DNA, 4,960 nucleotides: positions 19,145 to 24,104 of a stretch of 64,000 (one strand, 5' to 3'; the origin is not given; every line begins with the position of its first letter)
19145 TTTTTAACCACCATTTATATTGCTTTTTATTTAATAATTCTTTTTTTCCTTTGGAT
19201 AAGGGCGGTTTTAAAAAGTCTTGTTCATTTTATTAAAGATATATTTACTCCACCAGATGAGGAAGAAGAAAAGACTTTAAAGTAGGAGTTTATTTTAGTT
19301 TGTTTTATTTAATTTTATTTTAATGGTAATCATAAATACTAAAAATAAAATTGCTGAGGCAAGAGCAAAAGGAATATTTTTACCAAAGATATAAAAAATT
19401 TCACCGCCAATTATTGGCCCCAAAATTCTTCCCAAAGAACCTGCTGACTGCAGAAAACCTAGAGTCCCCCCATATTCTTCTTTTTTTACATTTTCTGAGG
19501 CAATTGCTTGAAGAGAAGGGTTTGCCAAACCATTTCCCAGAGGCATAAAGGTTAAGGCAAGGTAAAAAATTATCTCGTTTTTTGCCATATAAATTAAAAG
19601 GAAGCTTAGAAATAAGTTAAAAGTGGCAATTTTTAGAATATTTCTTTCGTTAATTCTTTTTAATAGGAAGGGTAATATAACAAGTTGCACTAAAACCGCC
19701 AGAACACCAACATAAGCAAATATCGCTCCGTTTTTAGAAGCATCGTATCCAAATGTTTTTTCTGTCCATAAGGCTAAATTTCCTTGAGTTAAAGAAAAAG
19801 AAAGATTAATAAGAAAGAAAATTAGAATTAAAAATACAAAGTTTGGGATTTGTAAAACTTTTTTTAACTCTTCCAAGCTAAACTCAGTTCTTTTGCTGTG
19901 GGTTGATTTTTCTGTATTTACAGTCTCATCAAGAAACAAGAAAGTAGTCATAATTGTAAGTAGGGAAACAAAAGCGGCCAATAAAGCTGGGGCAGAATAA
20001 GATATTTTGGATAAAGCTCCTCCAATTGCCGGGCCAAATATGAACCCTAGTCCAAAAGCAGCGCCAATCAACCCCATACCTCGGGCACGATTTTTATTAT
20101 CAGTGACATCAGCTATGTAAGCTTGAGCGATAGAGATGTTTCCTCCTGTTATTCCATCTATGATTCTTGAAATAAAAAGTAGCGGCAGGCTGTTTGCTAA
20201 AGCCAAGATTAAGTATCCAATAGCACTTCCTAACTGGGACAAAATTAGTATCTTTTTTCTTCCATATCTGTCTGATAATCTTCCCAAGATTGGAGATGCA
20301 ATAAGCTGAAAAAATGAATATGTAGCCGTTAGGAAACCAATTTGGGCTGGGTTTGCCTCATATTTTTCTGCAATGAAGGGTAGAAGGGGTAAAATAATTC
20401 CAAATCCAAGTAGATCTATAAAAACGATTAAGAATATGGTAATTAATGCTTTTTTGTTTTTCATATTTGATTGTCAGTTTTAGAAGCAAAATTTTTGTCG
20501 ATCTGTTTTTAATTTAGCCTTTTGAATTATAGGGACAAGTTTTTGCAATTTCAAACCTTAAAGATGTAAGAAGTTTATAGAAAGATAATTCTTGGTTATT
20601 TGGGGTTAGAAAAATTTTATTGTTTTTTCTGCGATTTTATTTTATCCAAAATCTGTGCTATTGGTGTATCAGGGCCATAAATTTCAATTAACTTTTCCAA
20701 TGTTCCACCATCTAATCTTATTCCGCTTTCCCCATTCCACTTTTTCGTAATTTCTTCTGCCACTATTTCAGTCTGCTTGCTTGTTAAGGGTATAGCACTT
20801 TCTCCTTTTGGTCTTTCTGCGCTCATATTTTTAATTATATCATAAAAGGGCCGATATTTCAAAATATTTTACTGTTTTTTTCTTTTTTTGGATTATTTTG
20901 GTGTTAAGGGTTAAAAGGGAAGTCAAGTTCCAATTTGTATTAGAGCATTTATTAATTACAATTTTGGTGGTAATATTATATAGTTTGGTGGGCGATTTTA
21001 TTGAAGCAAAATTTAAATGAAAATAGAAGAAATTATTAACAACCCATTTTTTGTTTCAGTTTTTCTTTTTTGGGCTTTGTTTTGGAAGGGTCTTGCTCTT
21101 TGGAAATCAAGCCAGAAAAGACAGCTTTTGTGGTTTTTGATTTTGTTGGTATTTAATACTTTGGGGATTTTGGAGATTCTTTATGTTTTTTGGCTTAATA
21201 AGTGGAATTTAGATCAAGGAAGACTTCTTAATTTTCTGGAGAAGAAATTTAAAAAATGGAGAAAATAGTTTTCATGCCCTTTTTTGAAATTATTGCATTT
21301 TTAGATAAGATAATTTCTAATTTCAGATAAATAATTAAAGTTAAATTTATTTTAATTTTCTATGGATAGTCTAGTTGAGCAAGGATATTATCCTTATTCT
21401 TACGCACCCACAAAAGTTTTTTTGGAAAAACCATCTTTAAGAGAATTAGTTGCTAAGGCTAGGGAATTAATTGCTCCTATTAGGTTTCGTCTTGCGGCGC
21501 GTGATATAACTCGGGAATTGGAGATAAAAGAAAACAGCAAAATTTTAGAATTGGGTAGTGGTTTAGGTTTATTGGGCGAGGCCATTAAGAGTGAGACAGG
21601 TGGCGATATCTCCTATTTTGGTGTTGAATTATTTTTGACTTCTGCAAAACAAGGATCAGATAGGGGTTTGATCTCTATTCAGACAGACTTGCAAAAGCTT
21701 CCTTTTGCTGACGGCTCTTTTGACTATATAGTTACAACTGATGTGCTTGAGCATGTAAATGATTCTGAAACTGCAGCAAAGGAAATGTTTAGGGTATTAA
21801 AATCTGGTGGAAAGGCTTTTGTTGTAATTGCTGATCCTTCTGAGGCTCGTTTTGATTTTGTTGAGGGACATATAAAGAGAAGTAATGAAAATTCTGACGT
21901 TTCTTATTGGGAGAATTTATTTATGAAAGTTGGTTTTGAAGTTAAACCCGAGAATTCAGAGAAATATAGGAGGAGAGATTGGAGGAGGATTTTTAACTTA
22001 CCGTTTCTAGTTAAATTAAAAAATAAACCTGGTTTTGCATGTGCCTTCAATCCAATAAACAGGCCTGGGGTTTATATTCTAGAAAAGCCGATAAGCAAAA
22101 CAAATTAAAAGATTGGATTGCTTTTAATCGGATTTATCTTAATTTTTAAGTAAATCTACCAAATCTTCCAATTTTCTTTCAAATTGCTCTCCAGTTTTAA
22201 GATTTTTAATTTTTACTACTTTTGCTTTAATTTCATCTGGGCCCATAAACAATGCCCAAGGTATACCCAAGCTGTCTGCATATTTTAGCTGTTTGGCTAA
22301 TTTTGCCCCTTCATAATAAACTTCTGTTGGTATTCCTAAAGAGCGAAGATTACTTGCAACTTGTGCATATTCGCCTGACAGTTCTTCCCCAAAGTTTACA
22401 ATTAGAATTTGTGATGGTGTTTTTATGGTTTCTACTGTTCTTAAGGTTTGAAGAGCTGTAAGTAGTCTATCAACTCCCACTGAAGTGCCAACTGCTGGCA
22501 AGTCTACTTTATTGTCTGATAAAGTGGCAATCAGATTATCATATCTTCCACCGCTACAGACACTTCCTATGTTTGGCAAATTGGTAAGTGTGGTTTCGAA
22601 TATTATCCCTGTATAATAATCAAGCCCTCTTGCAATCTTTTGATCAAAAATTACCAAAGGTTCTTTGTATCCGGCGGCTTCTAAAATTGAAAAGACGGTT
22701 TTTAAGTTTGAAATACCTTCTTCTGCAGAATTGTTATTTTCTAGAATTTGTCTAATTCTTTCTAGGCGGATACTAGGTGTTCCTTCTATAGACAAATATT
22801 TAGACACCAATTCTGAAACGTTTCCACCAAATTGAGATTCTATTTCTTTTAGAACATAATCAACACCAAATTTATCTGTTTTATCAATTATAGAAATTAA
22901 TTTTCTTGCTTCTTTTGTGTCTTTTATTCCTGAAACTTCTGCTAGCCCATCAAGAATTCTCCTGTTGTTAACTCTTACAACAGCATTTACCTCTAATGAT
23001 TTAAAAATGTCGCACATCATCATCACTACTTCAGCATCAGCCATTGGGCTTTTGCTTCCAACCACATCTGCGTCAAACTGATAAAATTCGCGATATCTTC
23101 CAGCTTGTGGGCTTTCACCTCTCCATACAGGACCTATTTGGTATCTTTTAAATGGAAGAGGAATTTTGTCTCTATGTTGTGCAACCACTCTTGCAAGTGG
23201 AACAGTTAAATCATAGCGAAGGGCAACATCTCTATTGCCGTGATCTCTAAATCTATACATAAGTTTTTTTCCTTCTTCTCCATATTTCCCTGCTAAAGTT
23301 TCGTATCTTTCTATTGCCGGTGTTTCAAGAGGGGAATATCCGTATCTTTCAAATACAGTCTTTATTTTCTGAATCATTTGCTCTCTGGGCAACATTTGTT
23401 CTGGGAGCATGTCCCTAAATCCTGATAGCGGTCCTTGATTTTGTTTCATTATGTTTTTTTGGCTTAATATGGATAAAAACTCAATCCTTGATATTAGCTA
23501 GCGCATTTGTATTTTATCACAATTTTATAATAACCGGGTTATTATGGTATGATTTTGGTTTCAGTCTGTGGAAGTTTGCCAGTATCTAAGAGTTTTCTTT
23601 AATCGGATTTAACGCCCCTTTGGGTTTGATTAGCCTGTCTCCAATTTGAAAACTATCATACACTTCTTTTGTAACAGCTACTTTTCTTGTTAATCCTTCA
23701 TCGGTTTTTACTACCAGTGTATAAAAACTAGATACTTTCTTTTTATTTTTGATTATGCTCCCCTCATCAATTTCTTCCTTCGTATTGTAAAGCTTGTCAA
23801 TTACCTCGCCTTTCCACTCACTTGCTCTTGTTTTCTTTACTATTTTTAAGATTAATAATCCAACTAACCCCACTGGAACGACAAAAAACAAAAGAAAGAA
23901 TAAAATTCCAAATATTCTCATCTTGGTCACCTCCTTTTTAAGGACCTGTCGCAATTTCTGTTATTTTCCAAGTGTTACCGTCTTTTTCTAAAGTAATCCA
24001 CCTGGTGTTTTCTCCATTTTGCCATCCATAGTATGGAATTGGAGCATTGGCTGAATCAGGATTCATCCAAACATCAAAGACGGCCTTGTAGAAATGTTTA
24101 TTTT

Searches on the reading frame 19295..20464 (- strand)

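Call 81: search_protein_families(library=pfam, proteins=[window:19295-20464:-], max_evalue=0.0001)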
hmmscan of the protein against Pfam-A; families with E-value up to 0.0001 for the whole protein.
window:19295-20464:- (389 aa): 7 families
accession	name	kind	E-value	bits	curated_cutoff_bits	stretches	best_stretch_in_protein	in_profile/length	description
PF07690.21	MFS_1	-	7.3e-68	229.5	33.4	2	10-294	1-288/347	Major Facilitator Superfamily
PF12832.13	MFS_1_like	-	1.9e-21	77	25.2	1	21-366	15-371/373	MFS_1 like family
PF13347.12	MFS_2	-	2.6e-17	62.9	27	2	2-154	221-379/427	MFS/sugar transport protein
PF00083.30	Sugar_tr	-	9.7e-16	58.1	22.3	1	38-188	44-203/452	Sugar (and other) transporter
PF05977.19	MFS_3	-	1.7e-12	47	27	1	302-385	107-191/524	Transmembrane secretion effector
PF06609.19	TRI12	-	3.2e-06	26.3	23.2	1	46-280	84-319/599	Fungal trichothecene efflux pump (TRI12)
PF03209.21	PUCC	-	1e-05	25.2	21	1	115-379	111-388/401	PUCC protein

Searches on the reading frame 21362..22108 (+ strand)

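Call 81: search_protein_families(library=pfam, proteins=[window:21362-22108:+], max_evalue=0.0001)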
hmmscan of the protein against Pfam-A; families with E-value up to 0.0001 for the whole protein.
window:21362-22108:+ (248 aa): 7 families
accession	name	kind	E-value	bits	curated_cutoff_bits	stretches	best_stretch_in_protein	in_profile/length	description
PF08241.18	Methyltransf_11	-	1.1e-16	61.6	21.2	1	62-153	1-94/95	Methyltransferase domain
PF13489.12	Methyltransf_23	-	7.1e-15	55.6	27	1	41-211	5-154/164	Methyltransferase domain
PF13649.12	Methyltransf_25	-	1.1e-12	48.9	27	1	61-150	1-97/97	Methyltransferase domain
PF13847.12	Methyltransf_31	-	2.3e-11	44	27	1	55-178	1-129/145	Methyltransferase domain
PF08242.18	Methyltransf_12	-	3.6e-09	37.7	30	1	62-151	1-97/98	Methyltransferase domain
PF01209.24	Ubie_methyltran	-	2.1e-08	34.2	20.1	1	99-155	93-152/233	ubiE/COQ5 methyltransferase family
PF07021.18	MetW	-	8e-07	29.3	21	1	55-147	11-103/193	Methionine biosynthesis protein MetW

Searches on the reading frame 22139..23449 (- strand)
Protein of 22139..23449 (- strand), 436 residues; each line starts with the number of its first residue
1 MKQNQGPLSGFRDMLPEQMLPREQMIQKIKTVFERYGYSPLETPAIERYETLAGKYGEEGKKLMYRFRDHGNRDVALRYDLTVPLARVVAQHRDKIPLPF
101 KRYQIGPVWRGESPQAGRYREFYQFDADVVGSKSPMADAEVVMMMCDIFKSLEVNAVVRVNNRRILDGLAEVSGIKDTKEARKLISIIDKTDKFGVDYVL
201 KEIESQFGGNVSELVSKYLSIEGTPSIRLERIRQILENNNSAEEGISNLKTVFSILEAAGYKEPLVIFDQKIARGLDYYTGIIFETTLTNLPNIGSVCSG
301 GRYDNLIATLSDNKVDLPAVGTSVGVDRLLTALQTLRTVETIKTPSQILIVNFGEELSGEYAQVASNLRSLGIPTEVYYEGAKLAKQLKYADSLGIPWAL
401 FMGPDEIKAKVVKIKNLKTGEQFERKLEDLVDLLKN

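Call 82: search_protein_families(library=pfam, proteins=[window:22139-23449:-], max_evalue=0.0001)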
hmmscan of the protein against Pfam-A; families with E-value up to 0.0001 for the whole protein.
window:22139-23449:- (436 aa): 4 families
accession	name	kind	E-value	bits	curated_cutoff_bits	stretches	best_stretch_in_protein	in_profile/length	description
PF13393.11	tRNA-synt_His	-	1.7e-48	165.9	25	1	10-329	1-308/308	Histidyl-tRNA synthetase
PF03129.25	HGTP_anticodon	-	4.6e-18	65.6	21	1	347-435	1-92/94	Anticodon binding domain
PF00587.30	tRNA-synt_2b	-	9e-10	39.3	29.3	1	65-257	1-110/179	tRNA synthetase class II core domain (G, H, P, S and T)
PF00152.25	tRNA-synt_2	-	2.8e-06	27.1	25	0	17-153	20-145/308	tRNA synthetases class II (D, K and N)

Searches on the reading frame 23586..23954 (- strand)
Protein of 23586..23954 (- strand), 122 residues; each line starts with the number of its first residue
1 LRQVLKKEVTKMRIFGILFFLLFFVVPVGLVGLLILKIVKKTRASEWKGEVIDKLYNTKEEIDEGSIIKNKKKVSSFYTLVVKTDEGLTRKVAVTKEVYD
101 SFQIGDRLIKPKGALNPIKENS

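Call 82: search_protein_families(library=pfam, proteins=[window:23586-23954:-], max_evalue=0.0001)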
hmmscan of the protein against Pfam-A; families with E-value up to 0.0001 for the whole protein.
window:23586-23954:- (122 aa): 1 family
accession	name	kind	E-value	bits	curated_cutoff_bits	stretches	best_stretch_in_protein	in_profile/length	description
PF24315.1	DUF7489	-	2e-11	43.9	27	1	45-119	4-65/65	Domain of unknown function (DUF7489)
